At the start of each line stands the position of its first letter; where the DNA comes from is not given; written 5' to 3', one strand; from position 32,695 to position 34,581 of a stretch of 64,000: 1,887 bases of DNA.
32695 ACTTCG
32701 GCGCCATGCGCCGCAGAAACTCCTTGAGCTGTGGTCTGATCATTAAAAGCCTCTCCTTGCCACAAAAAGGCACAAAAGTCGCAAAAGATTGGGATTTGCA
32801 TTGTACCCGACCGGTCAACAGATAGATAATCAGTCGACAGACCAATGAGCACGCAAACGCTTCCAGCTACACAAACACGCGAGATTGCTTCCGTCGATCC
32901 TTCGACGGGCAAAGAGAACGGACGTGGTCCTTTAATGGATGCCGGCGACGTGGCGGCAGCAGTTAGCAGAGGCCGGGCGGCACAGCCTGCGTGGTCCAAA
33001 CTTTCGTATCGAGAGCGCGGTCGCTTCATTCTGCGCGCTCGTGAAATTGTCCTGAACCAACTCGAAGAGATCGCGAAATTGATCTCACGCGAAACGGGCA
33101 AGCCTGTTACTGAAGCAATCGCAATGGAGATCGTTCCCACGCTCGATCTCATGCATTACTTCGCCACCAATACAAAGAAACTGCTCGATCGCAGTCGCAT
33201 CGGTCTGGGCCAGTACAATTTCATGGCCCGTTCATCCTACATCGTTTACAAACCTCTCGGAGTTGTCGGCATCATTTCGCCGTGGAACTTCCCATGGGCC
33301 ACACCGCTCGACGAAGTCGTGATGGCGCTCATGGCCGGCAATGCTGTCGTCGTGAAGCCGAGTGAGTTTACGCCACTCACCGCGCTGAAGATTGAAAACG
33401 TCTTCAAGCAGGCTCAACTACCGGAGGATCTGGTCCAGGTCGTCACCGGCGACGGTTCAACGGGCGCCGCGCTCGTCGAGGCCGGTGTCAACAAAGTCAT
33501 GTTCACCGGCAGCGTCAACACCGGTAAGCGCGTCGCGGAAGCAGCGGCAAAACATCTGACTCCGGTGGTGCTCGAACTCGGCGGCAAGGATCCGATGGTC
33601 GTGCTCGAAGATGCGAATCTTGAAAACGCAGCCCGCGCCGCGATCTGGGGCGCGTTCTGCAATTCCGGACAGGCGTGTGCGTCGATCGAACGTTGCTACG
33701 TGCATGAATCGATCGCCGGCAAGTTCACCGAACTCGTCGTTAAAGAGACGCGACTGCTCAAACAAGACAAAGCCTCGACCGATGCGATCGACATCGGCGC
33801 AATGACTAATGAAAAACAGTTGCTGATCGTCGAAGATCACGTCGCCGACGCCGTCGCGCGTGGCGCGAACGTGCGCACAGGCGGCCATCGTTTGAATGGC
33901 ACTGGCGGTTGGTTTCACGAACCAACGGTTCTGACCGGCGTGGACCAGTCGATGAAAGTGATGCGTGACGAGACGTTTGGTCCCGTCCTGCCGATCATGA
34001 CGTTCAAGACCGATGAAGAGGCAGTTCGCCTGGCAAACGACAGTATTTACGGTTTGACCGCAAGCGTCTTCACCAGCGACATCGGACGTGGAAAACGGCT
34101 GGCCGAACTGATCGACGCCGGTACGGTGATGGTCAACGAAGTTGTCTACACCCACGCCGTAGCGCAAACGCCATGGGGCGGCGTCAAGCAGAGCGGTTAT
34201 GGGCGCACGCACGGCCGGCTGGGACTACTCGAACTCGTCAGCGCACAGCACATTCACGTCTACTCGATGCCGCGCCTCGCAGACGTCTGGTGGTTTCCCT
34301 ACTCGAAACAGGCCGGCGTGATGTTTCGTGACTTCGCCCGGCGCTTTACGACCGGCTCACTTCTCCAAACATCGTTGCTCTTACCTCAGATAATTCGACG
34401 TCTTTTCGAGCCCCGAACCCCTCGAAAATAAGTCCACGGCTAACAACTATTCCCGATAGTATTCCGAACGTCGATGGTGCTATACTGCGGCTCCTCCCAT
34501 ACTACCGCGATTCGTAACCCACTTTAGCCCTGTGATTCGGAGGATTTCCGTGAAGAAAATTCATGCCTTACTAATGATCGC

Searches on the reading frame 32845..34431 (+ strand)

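Call 5: search_protein_families(library=pfam, proteins=[window:32845-34431:+], max_evalue=0.001)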
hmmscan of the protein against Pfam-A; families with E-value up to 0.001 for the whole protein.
window:32845-34431:+ (528 aa): 2 families
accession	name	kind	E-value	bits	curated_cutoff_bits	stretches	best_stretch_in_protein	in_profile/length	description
PF00171.27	Aldedh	-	4e-146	487.6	23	1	10-469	5-460/461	Aldehyde dehydrogenase family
PF05893.19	LuxC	-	0.00057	19.3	21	1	129-292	80-246/401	Acyl-CoA reductase (LuxC)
